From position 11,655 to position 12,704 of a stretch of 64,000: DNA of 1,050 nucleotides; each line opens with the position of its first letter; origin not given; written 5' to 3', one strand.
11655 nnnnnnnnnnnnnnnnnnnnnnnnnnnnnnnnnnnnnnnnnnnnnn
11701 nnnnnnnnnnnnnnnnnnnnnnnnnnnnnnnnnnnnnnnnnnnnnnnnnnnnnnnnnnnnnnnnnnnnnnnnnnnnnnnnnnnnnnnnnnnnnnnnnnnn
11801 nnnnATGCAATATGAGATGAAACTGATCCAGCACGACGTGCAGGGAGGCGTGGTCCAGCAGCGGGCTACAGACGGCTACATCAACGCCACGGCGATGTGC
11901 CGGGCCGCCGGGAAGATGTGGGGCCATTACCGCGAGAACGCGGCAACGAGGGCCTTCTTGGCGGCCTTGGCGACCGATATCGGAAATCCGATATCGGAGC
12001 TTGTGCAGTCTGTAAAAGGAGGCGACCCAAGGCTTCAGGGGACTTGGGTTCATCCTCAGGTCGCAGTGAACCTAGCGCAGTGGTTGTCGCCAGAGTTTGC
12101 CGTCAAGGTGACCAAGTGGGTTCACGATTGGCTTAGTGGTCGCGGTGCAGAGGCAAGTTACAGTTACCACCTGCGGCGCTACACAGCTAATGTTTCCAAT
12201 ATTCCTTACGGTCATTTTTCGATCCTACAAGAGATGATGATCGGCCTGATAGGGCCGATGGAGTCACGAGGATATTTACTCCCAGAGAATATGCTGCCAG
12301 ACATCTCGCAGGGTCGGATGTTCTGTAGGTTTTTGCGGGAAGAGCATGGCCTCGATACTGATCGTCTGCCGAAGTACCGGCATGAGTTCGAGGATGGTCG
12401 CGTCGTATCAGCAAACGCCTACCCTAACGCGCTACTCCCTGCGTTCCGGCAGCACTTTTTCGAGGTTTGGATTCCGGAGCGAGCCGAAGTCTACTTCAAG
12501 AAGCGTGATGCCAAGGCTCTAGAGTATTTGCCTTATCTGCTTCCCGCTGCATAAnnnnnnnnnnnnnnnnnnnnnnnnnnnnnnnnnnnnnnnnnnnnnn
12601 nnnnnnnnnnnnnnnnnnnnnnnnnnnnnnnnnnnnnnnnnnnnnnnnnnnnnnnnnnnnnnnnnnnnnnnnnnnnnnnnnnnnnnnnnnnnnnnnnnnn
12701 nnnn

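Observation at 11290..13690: Lower-GC single-gene islet encoding a KilA-N-domain protein (BstA-like architecture) beside a ParB/Srx-fold gene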

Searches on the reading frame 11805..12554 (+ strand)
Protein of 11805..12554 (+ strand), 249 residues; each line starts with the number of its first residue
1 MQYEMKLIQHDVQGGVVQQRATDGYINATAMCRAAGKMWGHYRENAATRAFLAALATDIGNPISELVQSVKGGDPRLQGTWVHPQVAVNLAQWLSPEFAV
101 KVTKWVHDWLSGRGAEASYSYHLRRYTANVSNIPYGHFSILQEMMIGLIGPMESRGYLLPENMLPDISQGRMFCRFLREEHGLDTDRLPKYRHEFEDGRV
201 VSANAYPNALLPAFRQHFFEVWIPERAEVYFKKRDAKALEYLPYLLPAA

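Call 4: search_protein_families(library=pfam, proteins=[window:11805-12554:+], max_evalue=0.1)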
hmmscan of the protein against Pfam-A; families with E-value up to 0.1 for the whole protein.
window:11805-12554:+ (249 aa): 1 family
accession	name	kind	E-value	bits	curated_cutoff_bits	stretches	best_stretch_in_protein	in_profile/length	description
PF04383.19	KilA-N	-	1.3e-23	83.3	23.8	1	13-111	5-106/107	KilA-N domain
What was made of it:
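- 11805..12554 (+): bstA-family gene, 249 aa: KilA-N domain (residues 13-111) plus BstA_C domain (about 117-243). Pfam KilA-N 1.3e-23 (call 4).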

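Call 5: search_protein_families(library=padloc, proteins=[window:11805-12554:+], max_evalue=1)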
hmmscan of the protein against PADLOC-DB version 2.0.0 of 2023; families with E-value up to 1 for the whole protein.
window:11805-12554:+ (249 aa): 3 families
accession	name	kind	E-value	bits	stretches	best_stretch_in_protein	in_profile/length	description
PDLC02356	BstA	-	7e-17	59.5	1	117-236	147-271/292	BstA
PDLC04962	PDC-S22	-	0.0013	15.9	1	76-104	106-134/281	-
PDLC02490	BrxC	-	0.032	10.2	1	93-144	793-845/1133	BrxC-PglY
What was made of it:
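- On BstA abortive-infection family: PADLOC BstA 7e-17 (call 5).
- The PADLOC BstA profile aligns only over its C-terminal 43% (call 5).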

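Call 6: search_protein_families(library=phrogs, proteins=[window:11805-12554:+], max_evalue=0.01)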
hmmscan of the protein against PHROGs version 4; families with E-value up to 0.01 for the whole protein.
window:11805-12554:+ (249 aa): 6 families
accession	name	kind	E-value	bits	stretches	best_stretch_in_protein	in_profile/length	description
phrog_6287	-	moron, auxiliary metabolic gene and host takeover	9.7e-62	209.9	1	1-243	7-293/304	BstA abortive infection system, replication inhibitor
phrog_129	-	transcription regulation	2.8e-23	84.2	1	7-114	3-113/273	transcriptional regulator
phrog_1136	-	unknown function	1.3e-10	42.4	1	18-113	14-107/244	-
phrog_2812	-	unknown function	2.7e-07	31.4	1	63-104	59-99/288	-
phrog_6095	-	lysis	0.0032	18.1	1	63-108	66-109/217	amidase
phrog_13826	-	unknown function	0.0036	18.7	0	10-62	6-57/84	-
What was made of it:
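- The KilA-N half also matches PHROG 129 'transcriptional regulator' at 2.8e-23 (call 6). The match to the BstA PHROG is full length and about 38 orders of magnitude better (call 6).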

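Call 7: search_protein_families(library=ncbifam, proteins=[window:11805-12554:+], max_evalue=0.1)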
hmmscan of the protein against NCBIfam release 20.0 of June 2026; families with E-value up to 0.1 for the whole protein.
window:11805-12554:+ (249 aa): 1 family
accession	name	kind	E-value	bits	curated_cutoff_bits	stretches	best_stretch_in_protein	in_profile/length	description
NF011486.0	PRK14896.1-1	equivalog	0.063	12.3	450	0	89-139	82-128/284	16S ribosomal RNA methyltransferase A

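Call 14: find_homologous_proteins(query=window:11805-12554:+, max_evalue=0.001)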
Query window:11805-12554:+ (249 aa): 1613 proteins with E <= 0.001 among 2188 candidates; the best 120 are listed.
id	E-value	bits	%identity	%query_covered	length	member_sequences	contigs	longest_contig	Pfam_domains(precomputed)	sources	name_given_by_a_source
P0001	2.6e-169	579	100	100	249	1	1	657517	PF26567.1,PF04383.20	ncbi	-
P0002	2.7e-135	468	79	99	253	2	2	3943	PF26567.1,PF04383.20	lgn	-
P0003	1.7e-133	462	79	99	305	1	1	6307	PF26567.1,PF04383.20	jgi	jgi:hypothetical protein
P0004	4.0e-132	457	77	99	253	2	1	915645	PF26567.1,PF04383.20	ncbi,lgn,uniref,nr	ncbi:KilA-N domain-containing protein [Roseobacter sp. CCS2]|uniref:KilA-N domain-containing protein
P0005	4.3e-130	451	76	99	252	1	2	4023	PF26567.1,PF04383.20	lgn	-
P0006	5.1e-129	447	76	99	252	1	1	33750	PF26567.1,PF04383.20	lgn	-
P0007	2.8e-128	445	74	99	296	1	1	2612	PF26567.1,PF04383.20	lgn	-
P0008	4.4e-128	444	73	99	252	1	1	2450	PF26567.1,PF04383.20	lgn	-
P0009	9.1e-128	443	74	99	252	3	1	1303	PF26567.1,PF04383.20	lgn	-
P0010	9.3e-128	443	74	99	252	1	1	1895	PF26567.1,PF04383.20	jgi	jgi:KilA-N domain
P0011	2.5e-127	442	73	99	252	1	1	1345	PF26567.1,PF04383.20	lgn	-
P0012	4.1e-127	441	74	100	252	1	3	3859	PF26567.1,PF04383.20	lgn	-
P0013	5.5e-127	441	75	99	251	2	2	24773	PF26567.1,PF04383.20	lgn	-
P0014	7.7e-127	440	72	99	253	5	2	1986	PF26567.1,PF04383.20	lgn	-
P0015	8.2e-127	440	72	99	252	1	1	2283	PF26567.1,PF04383.20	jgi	jgi:hypothetical protein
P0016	9.8e-126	437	73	100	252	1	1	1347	PF26567.1,PF04383.20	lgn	-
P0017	1.0e-125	436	72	99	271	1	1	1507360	PF26567.1,PF04383.20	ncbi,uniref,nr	ncbi:KilA-N domain-containing protein [Mameliella sediminis]|uniref:KilA-N domain-containing protein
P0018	1.0e-125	436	73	100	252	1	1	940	PF26567.1,PF04383.20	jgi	jgi:KilA-N domain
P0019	3.0e-125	435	72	99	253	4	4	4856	PF26567.1,PF04383.20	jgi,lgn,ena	-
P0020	4.2e-125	434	71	99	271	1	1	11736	PF26567.1,PF04383.20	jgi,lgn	jgi:hypothetical protein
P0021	4.7e-125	434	72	99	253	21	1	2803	PF26567.1,PF04383.20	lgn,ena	-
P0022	2.3e-124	432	72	99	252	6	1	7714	PF26567.1,PF04383.20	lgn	-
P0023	3.7e-124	431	74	100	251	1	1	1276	PF26567.1,PF04383.20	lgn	-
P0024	2.6e-123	429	72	99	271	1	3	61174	PF26567.1,PF04383.20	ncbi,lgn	ncbi:MAG: KilA-N domain-containing protein [Planktomarina sp.]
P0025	5.3e-123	428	73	100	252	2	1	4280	PF26567.1,PF04383.20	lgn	-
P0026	9.2e-122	423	72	99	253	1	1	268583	PF26567.1,PF04383.20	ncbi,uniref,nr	ncbi:KilA-N domain-containing protein [Pseudooceanicola marinus]|uniref:KilA-N domain-containing pro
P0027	2.0e-120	419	70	99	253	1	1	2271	PF26567.1,PF04383.20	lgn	-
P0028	2.1e-120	419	71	99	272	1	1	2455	PF26567.1,PF04383.20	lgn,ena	-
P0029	3.7e-120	418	70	99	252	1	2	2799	PF26567.1,PF04383.20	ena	-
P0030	4.0e-120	418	70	99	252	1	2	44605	PF26567.1,PF04383.20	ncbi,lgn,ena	-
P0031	1.4e-118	413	70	99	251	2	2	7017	PF26567.1,PF04383.20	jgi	jgi:hypothetical protein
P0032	1.4e-117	410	68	99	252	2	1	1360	PF26567.1,PF04383.20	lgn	-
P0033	3.8e-115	402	68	98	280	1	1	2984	PF26567.1,PF04383.20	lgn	-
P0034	3.9e-115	402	69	99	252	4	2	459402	PF26567.1,PF04383.20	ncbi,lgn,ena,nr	ncbi:KilA-N domain-containing protein [Salipiger profundus]|nr:KilA-N domain-containing protein [Sal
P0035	1.7e-113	396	67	99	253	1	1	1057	PF26567.1,PF04383.20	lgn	-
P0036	3.3e-113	395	67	99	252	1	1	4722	PF26567.1,PF04383.20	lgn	-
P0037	4.9e-113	395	67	100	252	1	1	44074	PF26567.1,PF04383.20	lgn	-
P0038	5.6e-113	395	68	99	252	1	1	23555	PF26567.1,PF04383.20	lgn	-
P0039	2.2e-112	393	69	99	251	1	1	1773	PF26567.1,PF04383.20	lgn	-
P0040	4.9e-111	388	66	100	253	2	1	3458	PF26567.1,PF04383.20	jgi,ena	-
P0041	1.1e-110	387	66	99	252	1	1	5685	PF26567.1,PF04383.20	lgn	-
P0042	1.5e-110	387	66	100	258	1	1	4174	PF26567.1,PF04383.20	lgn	-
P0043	2.8e-110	386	69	93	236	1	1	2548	PF26567.1,PF04383.20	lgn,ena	-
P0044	6.3e-109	381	65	99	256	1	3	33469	PF26567.1,PF04383.20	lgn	-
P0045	1.1e-108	381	73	87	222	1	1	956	PF26567.1,PF04383.20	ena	-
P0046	5.5e-108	378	64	99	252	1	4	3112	PF26567.1,PF04383.20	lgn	-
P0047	2.1e-106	373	64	99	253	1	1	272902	PF26567.1,PF04383.20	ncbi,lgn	-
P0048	2.0e-105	370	64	99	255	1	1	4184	PF26567.1,PF04383.20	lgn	-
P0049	2.1e-105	370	65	99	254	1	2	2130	PF26567.1,PF04383.20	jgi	jgi:hypothetical protein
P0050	2.0e-104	367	65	99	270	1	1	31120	PF26567.1,PF04383.20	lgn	-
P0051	3.1e-104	366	63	99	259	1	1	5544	PF26567.1,PF04383.20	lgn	-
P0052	8.0e-104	365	63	99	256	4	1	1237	PF26567.1,PF04383.20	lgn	-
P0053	8.9e-104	365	63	99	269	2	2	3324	PF26567.1,PF04383.20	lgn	-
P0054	1.0e-103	364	62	99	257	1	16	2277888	PF26567.1,PF04383.20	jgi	jgi:hypothetical protein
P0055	1.1e-103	364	62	100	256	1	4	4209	PF26567.1,PF04383.20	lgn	-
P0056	1.5e-103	364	64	99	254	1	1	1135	PF26567.1,PF04383.20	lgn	-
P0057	1.9e-103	364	63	99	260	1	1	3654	PF26567.1,PF04383.20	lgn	-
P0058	2.5e-103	363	65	100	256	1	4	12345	PF26567.1,PF04383.20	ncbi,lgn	-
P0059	3.3e-103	363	63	100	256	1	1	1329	PF26567.1,PF04383.20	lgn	-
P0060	3.5e-103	363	64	100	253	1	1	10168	PF26567.1,PF04383.20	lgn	-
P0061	3.8e-103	363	62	96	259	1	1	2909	PF26567.1,PF04383.20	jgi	jgi:hypothetical protein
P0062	4.3e-103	362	63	99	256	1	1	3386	PF26567.1,PF04383.20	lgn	-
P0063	4.8e-103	362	64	99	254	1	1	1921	PF26567.1,PF04383.20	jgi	-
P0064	5.1e-103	362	63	100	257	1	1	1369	PF26567.1,PF04383.20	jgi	jgi:KilA-N domain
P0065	5.8e-103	362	65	99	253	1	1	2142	PF26567.1,PF04383.20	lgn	-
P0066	5.9e-103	362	63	99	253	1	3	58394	PF26567.1,PF04383.20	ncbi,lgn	-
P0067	6.0e-103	362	65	99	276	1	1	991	PF26567.1,PF04383.20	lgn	-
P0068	8.1e-103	361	63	100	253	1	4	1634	PF26567.1,PF04383.20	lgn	-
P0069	8.7e-103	361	64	97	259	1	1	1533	PF26567.1,PF04383.20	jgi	jgi:hypothetical protein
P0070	9.7e-103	361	66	99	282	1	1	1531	PF26567.1,PF04383.20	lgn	-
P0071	9.9e-103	361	63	99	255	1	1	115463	PF26567.1,PF04383.20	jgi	jgi:hypothetical protein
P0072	1.1e-102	361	61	99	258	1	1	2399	PF26567.1,PF04383.20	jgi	jgi:hypothetical protein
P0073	1.3e-102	361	62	99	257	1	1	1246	PF26567.1,PF04383.20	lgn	-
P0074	1.3e-102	361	63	99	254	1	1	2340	PF26567.1,PF04383.20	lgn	-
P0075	2.0e-102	360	64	99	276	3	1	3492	PF26567.1,PF04383.20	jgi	jgi:hypothetical protein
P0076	2.2e-102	360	64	99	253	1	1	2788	PF26567.1,PF04383.20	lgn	-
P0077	6.0e-102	359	62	99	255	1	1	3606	PF26567.1,PF04383.20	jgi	jgi:hypothetical protein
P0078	6.5e-102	358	61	99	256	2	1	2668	PF26567.1,PF04383.20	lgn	-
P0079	7.2e-102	358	61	99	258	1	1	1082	PF26567.1,PF04383.20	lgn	-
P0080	7.8e-102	358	63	99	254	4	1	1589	PF26567.1,PF04383.20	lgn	-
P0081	8.2e-102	358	64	99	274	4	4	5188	PF26567.1,PF04383.20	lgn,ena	-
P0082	8.3e-102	358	61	99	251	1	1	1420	PF26567.1,PF04383.20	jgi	jgi:hypothetical protein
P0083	9.3e-102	358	62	99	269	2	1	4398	PF26567.1,PF04383.20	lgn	-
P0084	9.5e-102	358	63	99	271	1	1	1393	PF26567.1,PF04383.20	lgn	-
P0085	1.4e-101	357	62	99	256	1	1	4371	PF26567.1,PF04383.20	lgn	-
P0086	1.4e-101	357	63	99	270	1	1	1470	PF26567.1,PF04383.20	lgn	-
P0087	1.6e-101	357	63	99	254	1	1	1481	PF26567.1,PF04383.20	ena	-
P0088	2.5e-101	357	62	97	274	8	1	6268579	PF26567.1,PF04383.20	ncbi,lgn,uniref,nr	ncbi:KilA-N domain-containing protein [Methylobacterium sp. NMS14P]|uniref:KilA-N domain-containing 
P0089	3.9e-101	356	63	99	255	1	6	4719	PF26567.1,PF04383.20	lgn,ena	-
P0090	3.9e-101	356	63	99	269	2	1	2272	PF26567.1,PF04383.20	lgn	-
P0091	5.1e-101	356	63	99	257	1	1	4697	PF26567.1,PF04383.20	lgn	-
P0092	6.1e-101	355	62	100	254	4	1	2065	PF26567.1,PF04383.20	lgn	-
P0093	7.9e-101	355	63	99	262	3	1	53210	PF26567.1,PF04383.20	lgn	-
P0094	8.8e-101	355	61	99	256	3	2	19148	PF26567.1,PF04383.20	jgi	jgi:hypothetical protein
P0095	9.5e-101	355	63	99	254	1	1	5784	PF26567.1,PF04383.20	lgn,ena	-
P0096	1.1e-100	355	62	100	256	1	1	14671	PF26567.1,PF04383.20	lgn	-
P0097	1.2e-100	354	62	99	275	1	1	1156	PF26567.1,PF04383.20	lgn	-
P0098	1.5e-100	354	63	98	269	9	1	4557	PF26567.1,PF04383.20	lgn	-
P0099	1.6e-100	354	63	99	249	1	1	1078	PF26567.1,PF04383.20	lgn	-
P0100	1.9e-100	354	62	100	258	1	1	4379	PF26567.1,PF04383.20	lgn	-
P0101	2.0e-100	354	61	99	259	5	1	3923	PF26567.1,PF04383.20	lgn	-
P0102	2.1e-100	354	63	99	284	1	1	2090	PF26567.1,PF04383.20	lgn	-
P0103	2.5e-100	353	61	100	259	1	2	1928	PF26567.1,PF04383.20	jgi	jgi:hypothetical protein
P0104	2.9e-100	353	61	100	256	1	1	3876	PF26567.1,PF04383.20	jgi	jgi:hypothetical protein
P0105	4.7e-100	352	61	99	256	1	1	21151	PF26567.1,PF04383.20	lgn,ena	-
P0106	5.6e-100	352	62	100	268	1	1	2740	PF26567.1,PF04383.20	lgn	-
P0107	6.0e-100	352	62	99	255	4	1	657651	PF26567.1,PF04383.20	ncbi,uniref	ncbi:KilA-N domain-containing protein [Xanthobacter flavus]|uniref:KilA-N domain-containing protein 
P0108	6.3e-100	352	62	100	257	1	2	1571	PF26567.1,PF04383.20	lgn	-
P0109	6.3e-100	352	62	99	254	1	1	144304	PF26567.1,PF04383.20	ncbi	-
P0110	7.9e-100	352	62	99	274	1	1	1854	PF26567.1,PF04383.20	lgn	-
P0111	8.7e-100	352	60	98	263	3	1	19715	PF26567.1,PF04383.20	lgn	-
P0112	9.3e-100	351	61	100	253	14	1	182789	PF26567.1,PF04383.20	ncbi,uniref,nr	ncbi:KilA-N domain-containing protein [Brucella anthropi]|uniref:KilA-N domain-containing protein n=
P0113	9.8e-100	351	61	99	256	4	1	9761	PF26567.1,PF04383.20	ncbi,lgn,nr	ncbi:MAG: KilA-N domain-containing protein [Hydrogenophaga sp.]|nr:KilA-N domain-containing protein 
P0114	1.0e-99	351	62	100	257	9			PF26567.1,PF04383.20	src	-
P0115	1.2e-99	351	63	99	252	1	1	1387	PF26567.1,PF04383.20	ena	-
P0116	1.3e-99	351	63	100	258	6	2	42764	PF26567.1,PF04383.20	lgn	-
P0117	1.4e-99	351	62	100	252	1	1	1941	PF26567.1,PF04383.20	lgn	-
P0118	1.5e-99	351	61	100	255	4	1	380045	PF26567.1,PF04383.20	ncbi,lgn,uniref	ncbi:KilA-N domain-containing protein [Aurantimonas sp. NFXS3]|uniref:KilA-N domain-containing prote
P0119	2.0e-99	350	62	100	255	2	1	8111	PF26567.1,PF04383.20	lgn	-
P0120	2.3e-99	350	60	99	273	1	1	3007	PF26567.1,PF04383.20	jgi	jgi:hypothetical protein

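Call 16: search_dna_similar(query=window:11805-12554:+, collection=phages, mode=protein, max_rows=40)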
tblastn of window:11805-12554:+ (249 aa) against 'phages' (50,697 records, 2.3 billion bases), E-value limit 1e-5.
Records with a match: 26; places in all: 32; records where one place covers at least 80% of the query: 5.
Best place of each record, by identity: <60% 26.
By first word of the organism name: Nodularia 9; Escherichia 4; Synechococcus 2; Caudoviricetes 2; Planktothrix 2; Bacteroides 2; Pseudanabaena 2; Proteus 1; Bacteriophage 1; Microcystis 1.
By host as written in the record: - 5; Nodularia spumigena KAC65 4; Escherichia coli 3; Nodularia spumigena kac68 3; Planktothrix agardhii HAB637 2; Nodularia sp. AV2 2; Escherichia coli str. K-12 substr. MG1655 1; Proteus mirabilis BPM-3 1; and 5 more.
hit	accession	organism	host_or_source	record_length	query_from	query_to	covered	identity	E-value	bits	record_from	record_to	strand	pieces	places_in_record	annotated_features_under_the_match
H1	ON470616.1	Escherichia phage vB_EcoS-673R7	Escherichia coli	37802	3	235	94%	50.2%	9e-76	254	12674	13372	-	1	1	DNA-binding protein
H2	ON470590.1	Escherichia phage vB_EcoS-613R10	Escherichia coli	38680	3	235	94%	50.2%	9e-76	254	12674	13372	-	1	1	KilA-N domain-containing protein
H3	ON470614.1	Escherichia phage vB_EcoS-666R9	Escherichia coli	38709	3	235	94%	50.2%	9e-76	254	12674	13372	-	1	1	DNA-binding protein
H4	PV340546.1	Escherichia phage PhiR5_2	Escherichia coli str. K-12 substr. ...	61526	2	235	94%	50.0%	4e-75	253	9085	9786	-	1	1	hypothetical protein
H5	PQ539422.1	Proteus phage vB_BPM-V3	Proteus mirabilis BPM-3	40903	2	235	94%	49.1%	4e-74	250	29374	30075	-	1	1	hypothetical protein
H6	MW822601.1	Synechococcus phage S-SRP02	Synechococcus sp. SR-C1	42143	5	158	62%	36.1%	1e-20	96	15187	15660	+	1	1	KilA-N domain-containing protein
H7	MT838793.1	Bacteriophage sp.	human fecal samples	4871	87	235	60%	33.5%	4e-19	92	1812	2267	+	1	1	record has no annotation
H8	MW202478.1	Caudoviricetes sp.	Manatee Spring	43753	7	113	43%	41.1%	1e-15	81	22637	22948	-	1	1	kila n domain protein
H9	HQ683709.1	Planktothrix phage PaV-LD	Planktothrix agardhii HAB637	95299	7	98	37%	46.7%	7e-20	94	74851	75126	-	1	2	hypothetical protein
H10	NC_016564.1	Planktothrix phage PaV-LD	Planktothrix agardhii HAB637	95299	7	98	37%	46.7%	7e-20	94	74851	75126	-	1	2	transcriptional regulator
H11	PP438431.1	Synechococcus phage Ssp-JY41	Synechococcus sp.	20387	99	235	55%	31.1%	2e-13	75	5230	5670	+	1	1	hypothetical protein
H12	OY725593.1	Bacteroides phage LoVEphage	-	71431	26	110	34%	44.7%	3e-9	63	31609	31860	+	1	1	transcriptional regulator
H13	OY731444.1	Bacteroides phage LoVEphage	-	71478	26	110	34%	44.7%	3e-9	63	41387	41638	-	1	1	transcriptional regulator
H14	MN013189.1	Microcystis phage Mic1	Cyanobacteria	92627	11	100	36%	41.3%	2e-7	57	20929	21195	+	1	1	antirepressor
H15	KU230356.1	Nodularia phage vB_NpeS-2AV2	Nodularia sp. AV2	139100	5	103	40%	36.9%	2e-10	66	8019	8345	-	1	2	KilA-N domain protein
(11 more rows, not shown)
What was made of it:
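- Phage records annotate homologs as DNA-binding protein or transcriptional regulator (call 16).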

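Call 17: find_encoding_contigs(protein=P0001, flank=10000, max_places=3)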
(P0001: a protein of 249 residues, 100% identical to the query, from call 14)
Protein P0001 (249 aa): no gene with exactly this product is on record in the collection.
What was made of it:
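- Tried and rejected: It is not on record for context look-up (call 17).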

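Call 19: list_cluster_members(proteins=[P0001, P0004])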
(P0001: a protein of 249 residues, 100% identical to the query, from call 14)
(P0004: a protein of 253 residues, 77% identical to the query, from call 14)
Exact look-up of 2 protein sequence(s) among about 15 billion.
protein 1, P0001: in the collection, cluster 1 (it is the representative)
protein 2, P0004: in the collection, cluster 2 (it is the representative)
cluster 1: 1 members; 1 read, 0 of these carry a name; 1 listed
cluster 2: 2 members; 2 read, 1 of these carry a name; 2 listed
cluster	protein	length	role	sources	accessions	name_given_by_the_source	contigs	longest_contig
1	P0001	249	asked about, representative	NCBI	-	-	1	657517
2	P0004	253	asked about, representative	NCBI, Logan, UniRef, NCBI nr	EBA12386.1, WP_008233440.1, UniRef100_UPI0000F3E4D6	KilA-N domain-containing protein [Roseobacter sp. CCS2] | KilA-N domain-containing protein n=1 Tax=Roseobacter sp. CCS2 TaxID=391593 ...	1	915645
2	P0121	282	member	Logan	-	-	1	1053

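Call 22: get_annotated_region(hit=H1, flank=6000)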
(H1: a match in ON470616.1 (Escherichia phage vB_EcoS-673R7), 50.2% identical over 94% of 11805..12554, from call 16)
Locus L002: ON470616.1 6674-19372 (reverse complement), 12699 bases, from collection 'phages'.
description: Escherichia phage vB_EcoS-673R7, complete genome.
organism: Escherichia phage vB_EcoS-673R7 (NCBI taxid 2946113)
taxonomy: Viruses; Duplodnaviria; Heunggongvirae; Uroviricota; Caudoviricetes
host: Escherichia coli; source: -; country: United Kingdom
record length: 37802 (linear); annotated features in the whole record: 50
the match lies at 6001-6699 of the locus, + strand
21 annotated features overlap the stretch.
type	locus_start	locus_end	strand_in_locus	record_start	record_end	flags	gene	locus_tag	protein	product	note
CDS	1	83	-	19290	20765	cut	-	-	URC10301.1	Trk potassium uptake system protein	Trk potassium uptake system protein TrkG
CDS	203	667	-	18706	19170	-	-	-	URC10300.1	spanin, inner membrane subunit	-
CDS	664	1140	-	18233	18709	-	-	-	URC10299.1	endolysin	-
CDS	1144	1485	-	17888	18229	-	-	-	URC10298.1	holin/antiholin component S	-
CDS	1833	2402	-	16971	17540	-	-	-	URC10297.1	hypothetical protein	-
CDS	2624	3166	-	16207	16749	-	-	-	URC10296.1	antitermination protein Q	-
CDS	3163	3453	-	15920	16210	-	-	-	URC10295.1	putative protein YbcO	Uncharacterized protein YbcO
CDS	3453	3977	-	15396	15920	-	-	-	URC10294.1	hypothetical protein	Gifsy-2 prophage protein STM1020/STM2620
CDS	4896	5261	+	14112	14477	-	-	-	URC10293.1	cytoplasmic protein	-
CDS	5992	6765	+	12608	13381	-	-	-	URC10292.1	DNA-binding protein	-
CDS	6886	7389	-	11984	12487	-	-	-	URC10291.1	hypothetical protein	-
CDS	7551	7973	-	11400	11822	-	-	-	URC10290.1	LygF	-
CDS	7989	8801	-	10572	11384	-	-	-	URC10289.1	putative YdaW family protein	-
CDS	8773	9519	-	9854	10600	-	-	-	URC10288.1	DNA replication protein DnaC-like protein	Bacteriophage-encoded homolog of DNA replication protein DnaC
CDS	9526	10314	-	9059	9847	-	-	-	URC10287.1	DNA replication protein O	-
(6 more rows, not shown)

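Call 27: search_solved_structures(query=A2, max_evalue=1)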
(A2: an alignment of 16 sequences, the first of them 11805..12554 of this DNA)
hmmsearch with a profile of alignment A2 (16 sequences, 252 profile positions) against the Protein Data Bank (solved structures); distinct sequences matched with E-value up to 1: 4.
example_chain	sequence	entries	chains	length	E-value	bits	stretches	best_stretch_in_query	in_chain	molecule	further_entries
1bm8_A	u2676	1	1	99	0.0029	20.1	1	15-95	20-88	TRANSCRIPTION FACTOR MBP1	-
1mb1_A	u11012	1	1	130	0.0057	19.2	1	15-95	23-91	MLU1-BOX BINDING PROTEIN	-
1l3g_A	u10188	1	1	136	0.0064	19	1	15-95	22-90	TRANSCRIPTION FACTOR Mbp1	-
5lw6_A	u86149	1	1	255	0.075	15.5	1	173-222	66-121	DDB_G0293866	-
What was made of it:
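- On BstA abortive-infection family: A profile of the family hits Mbp1 in the PDB sequences (call 27).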

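Call 30: find_encoding_contigs(protein=P0004, flank=10000, max_places=2)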
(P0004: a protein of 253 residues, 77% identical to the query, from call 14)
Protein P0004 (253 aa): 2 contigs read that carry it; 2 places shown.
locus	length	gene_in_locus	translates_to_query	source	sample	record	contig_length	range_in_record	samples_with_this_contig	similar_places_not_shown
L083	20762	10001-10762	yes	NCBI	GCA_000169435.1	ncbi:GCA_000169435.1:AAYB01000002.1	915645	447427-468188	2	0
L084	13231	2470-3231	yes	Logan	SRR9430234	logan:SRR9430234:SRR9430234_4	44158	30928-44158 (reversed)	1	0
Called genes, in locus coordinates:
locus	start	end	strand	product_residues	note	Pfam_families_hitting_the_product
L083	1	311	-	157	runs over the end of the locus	-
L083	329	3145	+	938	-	PF02739:5_3_exonuc_N, PF01367:5_3_exonuc, PF01612:DNA_pol_A_exo1, PF00476:DNA_pol_A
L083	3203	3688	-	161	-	PF07366:SnoaL, PF12680:SnoaL_2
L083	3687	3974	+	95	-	-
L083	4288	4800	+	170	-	-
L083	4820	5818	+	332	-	-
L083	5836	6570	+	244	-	PF01497:Peripla_BP_2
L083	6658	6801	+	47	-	-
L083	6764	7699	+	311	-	PF06999:Suc_Fer-like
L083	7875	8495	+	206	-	-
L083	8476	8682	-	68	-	PF20075:DUF6471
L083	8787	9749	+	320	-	PF12760:Zn_ribbon_IS1595, PF12762:DDE_Tnp_IS1595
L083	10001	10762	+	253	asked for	PF04383:KilA-N, PF26567:BstA_C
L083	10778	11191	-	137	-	-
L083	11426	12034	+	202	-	PF13472:Lipase_GDSL_2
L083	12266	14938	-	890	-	PF00353:HemolysinCabind, PF13403:Hint_2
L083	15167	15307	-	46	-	-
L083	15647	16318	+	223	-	PF02397:Bac_transf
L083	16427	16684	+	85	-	-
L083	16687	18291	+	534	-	-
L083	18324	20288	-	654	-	PF02706:Wzz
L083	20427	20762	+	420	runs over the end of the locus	-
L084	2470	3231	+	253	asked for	PF04383:KilA-N, PF26567:BstA_C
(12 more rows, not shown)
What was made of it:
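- On BstA abortive-infection family: PF26567 BstA_C is precomputed on the identical protein (calls 14, 30).
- PF26567 BstA_C on the identical protein and on every listed homolog (calls 14, 30).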
